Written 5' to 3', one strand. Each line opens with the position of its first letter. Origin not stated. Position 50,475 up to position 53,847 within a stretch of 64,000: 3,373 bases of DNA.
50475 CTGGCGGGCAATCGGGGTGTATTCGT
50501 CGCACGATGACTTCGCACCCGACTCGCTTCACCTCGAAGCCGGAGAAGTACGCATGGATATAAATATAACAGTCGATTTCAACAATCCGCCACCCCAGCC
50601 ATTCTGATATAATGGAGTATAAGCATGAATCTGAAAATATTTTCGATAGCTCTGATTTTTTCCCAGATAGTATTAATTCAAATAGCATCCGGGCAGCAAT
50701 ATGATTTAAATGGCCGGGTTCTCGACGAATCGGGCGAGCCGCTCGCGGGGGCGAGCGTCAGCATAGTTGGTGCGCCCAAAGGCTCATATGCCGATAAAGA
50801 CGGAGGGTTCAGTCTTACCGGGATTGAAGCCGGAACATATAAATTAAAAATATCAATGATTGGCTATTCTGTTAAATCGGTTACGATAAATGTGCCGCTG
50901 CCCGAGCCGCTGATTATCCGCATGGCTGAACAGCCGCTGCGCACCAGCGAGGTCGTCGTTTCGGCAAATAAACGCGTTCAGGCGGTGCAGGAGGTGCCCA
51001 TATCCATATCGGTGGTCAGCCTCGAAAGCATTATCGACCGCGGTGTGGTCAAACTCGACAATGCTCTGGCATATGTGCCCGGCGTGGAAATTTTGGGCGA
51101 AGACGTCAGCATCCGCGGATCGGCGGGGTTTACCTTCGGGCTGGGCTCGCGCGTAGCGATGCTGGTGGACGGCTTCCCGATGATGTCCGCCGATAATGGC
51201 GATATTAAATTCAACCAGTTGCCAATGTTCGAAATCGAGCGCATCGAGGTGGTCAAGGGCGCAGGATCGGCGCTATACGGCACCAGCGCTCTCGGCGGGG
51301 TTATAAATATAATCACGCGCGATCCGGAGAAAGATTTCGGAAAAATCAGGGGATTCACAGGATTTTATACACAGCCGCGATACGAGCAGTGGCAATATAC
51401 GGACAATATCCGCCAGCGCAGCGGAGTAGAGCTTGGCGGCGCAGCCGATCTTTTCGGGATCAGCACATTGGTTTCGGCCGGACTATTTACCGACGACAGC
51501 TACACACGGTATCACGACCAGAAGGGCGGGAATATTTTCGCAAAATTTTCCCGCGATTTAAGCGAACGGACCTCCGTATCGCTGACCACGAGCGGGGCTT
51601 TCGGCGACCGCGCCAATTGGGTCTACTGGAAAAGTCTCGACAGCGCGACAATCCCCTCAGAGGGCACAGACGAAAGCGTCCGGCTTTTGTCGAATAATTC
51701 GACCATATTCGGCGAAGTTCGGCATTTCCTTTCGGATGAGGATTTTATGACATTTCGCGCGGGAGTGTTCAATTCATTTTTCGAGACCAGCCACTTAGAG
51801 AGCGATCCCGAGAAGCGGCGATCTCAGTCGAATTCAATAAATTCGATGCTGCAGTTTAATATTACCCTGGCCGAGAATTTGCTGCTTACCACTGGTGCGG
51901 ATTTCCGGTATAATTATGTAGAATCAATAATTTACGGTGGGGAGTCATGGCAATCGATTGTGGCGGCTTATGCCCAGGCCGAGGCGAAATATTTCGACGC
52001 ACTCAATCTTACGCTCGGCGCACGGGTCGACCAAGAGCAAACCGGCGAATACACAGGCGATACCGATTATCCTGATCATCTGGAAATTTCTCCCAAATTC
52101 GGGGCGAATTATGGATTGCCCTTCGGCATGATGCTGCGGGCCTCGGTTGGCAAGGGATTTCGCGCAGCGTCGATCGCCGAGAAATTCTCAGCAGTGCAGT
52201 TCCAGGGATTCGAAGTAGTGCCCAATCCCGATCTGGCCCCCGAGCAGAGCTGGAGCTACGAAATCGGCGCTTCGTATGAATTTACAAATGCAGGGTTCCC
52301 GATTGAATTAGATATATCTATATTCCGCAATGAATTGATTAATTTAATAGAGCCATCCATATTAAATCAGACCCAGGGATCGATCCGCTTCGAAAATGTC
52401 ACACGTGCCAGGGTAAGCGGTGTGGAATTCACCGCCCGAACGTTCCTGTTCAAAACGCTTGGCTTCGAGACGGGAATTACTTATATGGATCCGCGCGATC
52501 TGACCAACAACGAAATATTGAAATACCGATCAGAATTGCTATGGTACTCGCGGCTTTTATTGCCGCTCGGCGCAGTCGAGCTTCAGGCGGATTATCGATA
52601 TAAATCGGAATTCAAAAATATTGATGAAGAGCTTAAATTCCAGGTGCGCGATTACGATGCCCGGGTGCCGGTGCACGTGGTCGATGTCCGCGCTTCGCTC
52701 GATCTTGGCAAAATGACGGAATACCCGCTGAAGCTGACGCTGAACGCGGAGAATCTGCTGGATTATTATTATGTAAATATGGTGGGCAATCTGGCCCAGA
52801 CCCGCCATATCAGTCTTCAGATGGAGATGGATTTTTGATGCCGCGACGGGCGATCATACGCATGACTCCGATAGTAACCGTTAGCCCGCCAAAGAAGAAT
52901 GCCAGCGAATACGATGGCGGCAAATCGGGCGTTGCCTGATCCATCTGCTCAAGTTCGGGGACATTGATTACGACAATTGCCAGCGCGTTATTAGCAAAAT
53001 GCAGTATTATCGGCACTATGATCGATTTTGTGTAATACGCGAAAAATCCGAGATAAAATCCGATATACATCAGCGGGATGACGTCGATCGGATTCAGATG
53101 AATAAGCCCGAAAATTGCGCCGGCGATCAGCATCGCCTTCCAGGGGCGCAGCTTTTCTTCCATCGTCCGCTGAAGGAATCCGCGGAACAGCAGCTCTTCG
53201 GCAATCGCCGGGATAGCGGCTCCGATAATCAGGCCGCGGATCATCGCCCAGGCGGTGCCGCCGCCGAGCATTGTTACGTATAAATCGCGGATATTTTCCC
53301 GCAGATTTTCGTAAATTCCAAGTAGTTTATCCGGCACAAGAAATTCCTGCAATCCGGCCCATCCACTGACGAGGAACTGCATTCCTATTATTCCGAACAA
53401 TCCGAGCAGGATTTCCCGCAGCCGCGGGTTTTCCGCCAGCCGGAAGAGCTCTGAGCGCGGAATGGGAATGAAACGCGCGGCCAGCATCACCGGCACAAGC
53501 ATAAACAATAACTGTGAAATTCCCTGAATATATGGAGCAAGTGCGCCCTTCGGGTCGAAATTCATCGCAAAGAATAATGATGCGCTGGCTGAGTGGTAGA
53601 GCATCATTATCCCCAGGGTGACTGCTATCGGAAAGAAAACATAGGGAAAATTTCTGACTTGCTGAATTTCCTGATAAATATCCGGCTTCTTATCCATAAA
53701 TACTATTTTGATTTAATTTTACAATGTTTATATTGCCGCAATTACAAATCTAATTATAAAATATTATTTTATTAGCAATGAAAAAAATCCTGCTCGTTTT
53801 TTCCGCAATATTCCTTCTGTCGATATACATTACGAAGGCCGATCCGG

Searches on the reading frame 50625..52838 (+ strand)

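Call 23: search_protein_families(library=pfam, proteins=[window:50625-52838:+], max_evalue=0.0001)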
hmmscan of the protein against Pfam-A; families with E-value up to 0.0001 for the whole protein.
window:50625-52838:+ (737 aa): 5 families
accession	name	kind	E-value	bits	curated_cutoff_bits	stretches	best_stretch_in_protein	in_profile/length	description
PF00593.30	TonB_dep_Rec_b-barrel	-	1.3e-32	114.7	27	1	256-711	2-436/436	TonB dependent receptor-like, beta-barrel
PF07715.20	Plug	-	1.8e-24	86.7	23.9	1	121-226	2-107/107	TonB-dependent Receptor Plug Domain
PF13715.12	CarbopepD_reg_2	-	4.7e-18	65.4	32.2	1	29-112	2-88/88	CarboxypepD_reg-like domain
PF13620.12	CarboxypepD_reg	-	1.3e-14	54.7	32.3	1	28-93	2-72/82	Carboxypeptidase regulatory-like domain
PF14905.12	OMP_b-brl_3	-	4.4e-06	26.4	27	1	443-669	112-344/408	Outer membrane protein beta-barrel family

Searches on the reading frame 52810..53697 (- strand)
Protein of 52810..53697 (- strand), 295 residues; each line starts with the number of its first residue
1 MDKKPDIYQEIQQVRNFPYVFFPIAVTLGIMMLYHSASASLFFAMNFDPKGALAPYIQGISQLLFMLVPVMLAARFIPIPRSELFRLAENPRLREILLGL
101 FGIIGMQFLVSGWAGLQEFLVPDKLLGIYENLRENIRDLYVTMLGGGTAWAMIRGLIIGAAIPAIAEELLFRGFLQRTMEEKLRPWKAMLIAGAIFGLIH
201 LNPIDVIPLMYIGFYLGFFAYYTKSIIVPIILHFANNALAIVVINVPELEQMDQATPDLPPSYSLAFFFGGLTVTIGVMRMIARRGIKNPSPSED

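Call 23: search_protein_families(library=pfam, proteins=[window:52810-53697:-], max_evalue=0.0001)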
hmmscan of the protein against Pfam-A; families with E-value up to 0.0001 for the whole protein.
window:52810-53697:- (295 aa): 1 family
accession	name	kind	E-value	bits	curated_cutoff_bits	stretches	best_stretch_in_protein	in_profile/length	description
PF02517.21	Rce1-like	-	2.5e-21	76.2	22.4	1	153-239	5-93/93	Type II CAAX prenyl endopeptidase Rce1-like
